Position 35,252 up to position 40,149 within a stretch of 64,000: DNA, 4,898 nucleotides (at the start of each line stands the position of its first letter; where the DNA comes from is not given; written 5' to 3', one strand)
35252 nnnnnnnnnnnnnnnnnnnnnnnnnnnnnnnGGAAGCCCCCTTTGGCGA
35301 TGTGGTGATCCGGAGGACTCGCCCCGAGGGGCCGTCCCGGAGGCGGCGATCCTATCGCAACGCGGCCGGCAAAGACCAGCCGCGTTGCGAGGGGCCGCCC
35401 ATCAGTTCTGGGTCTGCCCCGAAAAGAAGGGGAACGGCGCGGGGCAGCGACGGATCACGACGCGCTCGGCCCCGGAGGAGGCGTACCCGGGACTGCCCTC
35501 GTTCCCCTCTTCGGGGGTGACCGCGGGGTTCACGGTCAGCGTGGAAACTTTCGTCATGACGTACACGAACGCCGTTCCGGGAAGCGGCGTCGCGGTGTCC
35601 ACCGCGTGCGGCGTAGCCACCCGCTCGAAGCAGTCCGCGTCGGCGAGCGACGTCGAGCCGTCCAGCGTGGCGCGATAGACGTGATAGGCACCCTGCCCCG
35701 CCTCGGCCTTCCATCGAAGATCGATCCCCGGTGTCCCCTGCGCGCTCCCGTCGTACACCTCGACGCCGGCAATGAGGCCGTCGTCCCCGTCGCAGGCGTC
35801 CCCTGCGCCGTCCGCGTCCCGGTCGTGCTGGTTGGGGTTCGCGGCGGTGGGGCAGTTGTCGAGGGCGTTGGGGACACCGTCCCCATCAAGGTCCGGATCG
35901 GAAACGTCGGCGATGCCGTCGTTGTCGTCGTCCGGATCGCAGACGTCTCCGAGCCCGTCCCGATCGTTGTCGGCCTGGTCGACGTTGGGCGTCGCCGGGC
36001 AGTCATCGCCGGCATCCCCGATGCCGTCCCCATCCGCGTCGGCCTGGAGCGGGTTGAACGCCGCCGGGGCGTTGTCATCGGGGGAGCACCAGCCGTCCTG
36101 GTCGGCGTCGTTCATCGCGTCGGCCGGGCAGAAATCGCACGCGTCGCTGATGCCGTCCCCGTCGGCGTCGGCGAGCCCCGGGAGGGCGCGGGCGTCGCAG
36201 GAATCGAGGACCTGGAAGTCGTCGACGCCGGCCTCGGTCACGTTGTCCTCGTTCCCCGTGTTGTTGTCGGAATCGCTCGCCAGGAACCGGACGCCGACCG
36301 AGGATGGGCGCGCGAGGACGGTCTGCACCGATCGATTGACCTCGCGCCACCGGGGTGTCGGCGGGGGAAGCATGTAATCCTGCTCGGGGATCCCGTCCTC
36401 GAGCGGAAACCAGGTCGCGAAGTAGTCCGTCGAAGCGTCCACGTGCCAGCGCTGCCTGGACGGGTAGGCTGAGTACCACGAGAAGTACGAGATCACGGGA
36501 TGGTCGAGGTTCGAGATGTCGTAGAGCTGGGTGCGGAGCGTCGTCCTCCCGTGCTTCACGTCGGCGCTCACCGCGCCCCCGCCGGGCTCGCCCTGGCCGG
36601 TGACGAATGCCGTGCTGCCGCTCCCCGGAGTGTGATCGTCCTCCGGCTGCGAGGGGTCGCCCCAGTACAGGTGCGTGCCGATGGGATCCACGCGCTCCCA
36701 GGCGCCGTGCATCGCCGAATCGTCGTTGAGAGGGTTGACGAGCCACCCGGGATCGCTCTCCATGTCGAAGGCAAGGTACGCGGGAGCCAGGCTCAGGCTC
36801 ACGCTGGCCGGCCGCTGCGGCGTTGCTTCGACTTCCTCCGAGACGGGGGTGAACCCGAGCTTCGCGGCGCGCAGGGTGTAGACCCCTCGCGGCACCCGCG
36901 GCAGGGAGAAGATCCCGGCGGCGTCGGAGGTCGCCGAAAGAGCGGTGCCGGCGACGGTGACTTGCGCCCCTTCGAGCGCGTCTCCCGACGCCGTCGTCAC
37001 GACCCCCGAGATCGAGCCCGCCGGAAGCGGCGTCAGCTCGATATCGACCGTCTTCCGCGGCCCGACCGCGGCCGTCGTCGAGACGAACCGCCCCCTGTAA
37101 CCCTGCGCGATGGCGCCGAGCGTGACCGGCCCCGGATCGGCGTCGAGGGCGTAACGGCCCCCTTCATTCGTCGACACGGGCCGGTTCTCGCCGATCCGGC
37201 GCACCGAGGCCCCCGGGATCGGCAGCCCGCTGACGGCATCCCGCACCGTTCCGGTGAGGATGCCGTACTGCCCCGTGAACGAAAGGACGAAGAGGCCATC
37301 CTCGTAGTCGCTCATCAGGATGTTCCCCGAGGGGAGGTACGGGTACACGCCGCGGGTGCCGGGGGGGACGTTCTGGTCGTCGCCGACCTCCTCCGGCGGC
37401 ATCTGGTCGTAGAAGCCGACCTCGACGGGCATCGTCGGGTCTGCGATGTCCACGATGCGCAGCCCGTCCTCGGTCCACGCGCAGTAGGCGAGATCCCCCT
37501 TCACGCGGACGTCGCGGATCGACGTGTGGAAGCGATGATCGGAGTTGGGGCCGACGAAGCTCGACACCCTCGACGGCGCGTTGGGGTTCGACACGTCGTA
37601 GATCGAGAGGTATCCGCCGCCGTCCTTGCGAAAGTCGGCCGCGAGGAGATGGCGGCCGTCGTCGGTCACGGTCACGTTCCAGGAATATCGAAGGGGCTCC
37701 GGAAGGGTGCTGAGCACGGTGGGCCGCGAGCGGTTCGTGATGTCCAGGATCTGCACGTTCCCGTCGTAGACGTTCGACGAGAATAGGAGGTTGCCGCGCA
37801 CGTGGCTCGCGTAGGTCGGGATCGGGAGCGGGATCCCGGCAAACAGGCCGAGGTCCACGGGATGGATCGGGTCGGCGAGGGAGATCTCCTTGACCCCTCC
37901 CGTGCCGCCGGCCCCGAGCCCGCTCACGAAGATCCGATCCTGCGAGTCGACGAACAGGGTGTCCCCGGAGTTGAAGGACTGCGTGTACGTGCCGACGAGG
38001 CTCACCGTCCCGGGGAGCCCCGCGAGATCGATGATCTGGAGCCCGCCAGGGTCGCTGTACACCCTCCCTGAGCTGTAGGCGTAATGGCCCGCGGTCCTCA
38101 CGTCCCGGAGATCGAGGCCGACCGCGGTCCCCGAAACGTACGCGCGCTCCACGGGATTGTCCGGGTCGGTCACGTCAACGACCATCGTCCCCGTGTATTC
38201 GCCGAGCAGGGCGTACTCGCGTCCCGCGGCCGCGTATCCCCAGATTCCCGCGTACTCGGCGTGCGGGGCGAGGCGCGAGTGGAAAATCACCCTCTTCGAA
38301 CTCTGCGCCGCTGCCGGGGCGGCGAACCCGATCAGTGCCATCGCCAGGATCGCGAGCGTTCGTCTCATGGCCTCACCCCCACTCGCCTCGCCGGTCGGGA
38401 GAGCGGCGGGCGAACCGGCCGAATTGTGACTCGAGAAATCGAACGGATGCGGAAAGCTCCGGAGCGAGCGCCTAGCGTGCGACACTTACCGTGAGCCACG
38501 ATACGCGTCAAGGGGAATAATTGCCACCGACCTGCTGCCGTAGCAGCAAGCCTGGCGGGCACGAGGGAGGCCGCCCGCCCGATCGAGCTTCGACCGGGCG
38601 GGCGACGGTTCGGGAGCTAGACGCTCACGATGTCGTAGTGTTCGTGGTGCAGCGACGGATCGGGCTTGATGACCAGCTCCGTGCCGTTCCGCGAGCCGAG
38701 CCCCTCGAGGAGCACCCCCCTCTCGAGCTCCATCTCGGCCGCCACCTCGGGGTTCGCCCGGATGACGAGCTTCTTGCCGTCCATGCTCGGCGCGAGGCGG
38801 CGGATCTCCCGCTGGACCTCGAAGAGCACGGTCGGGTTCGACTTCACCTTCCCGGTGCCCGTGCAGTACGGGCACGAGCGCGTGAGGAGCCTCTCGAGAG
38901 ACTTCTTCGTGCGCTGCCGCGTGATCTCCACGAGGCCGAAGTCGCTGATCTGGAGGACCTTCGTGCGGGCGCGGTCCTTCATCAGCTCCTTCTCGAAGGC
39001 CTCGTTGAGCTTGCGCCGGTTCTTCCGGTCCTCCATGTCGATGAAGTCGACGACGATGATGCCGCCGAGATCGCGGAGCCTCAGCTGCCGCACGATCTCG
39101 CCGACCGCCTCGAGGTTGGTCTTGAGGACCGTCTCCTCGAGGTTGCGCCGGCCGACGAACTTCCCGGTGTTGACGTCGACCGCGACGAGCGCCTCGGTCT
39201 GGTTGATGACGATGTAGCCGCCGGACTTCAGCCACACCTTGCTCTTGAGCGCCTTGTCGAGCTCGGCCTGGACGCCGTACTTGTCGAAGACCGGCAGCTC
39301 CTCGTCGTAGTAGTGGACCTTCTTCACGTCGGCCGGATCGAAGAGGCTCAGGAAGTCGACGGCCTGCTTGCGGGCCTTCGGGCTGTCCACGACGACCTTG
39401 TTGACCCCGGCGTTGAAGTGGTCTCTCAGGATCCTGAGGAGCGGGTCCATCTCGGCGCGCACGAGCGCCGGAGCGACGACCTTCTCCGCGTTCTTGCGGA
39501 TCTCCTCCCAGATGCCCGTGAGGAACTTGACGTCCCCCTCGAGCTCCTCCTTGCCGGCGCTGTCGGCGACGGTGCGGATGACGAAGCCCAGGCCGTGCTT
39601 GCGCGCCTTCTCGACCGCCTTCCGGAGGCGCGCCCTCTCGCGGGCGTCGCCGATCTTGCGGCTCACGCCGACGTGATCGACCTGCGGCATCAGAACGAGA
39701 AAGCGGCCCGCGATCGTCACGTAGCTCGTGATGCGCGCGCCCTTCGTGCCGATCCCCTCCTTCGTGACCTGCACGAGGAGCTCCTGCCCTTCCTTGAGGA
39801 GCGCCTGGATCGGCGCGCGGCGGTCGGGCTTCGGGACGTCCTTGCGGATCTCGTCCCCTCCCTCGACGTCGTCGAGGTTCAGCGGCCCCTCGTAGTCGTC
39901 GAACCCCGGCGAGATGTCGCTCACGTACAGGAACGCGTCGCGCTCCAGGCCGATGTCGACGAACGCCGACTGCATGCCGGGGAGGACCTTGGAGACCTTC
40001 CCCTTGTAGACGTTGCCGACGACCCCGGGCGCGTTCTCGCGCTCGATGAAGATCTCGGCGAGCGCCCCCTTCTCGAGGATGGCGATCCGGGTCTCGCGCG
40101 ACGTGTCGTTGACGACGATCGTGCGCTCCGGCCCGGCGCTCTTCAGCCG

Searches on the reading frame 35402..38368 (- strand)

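Call 76: search_protein_families(library=pfam, max_evalue=0.00001, proteins=[window:35402-38368:-])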
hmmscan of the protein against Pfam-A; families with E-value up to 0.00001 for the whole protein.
window:35402-38368:- (988 aa): 4 families
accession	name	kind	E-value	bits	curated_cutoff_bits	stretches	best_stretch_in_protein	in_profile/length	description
PF13620.12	CarboxypepD_reg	-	1.7e-25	89.6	32.3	2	452-527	1-81/82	Carboxypeptidase regulatory-like domain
PF13715.12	CarbopepD_reg_2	-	1.8e-21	76.4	32.2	2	453-530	1-79/88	CarboxypepD_reg-like domain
PF02412.23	TSP_3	-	1.8e-14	53.6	25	1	821-847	10-36/36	Thrombospondin type 3 repeat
PF08309.17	LVIVD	-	8.4e-13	47.9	20.2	1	285-321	5-41/42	LVIVD repeat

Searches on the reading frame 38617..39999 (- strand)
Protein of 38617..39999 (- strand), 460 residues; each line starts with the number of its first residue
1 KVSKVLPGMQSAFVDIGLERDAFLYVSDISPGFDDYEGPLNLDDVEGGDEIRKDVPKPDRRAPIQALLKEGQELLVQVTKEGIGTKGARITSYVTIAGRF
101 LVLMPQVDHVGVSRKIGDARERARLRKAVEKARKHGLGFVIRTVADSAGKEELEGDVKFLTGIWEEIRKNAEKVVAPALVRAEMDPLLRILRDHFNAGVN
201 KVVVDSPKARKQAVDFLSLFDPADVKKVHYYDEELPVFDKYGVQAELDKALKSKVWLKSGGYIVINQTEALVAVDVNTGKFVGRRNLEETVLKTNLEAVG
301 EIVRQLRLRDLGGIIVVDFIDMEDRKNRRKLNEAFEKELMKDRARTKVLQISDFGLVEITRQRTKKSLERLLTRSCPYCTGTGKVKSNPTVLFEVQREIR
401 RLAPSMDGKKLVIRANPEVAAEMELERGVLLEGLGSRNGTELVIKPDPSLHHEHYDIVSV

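Call 76: search_protein_families(library=pfam, max_evalue=0.00001, proteins=[window:38617-39999:-])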
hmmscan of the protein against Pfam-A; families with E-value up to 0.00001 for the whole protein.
window:38617-39999:- (460 aa): 2 families
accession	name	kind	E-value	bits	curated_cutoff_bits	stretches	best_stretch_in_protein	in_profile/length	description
PF10150.14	RNase_E_G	-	2.9e-103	345.5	25.5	1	95-364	1-270/270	Ribonuclease E/G family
PF20833.2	RNase_E_G_Thio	-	3.6e-08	33.9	26.8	1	376-458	2-84/86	RNase E/G, Thioredoxin-like domain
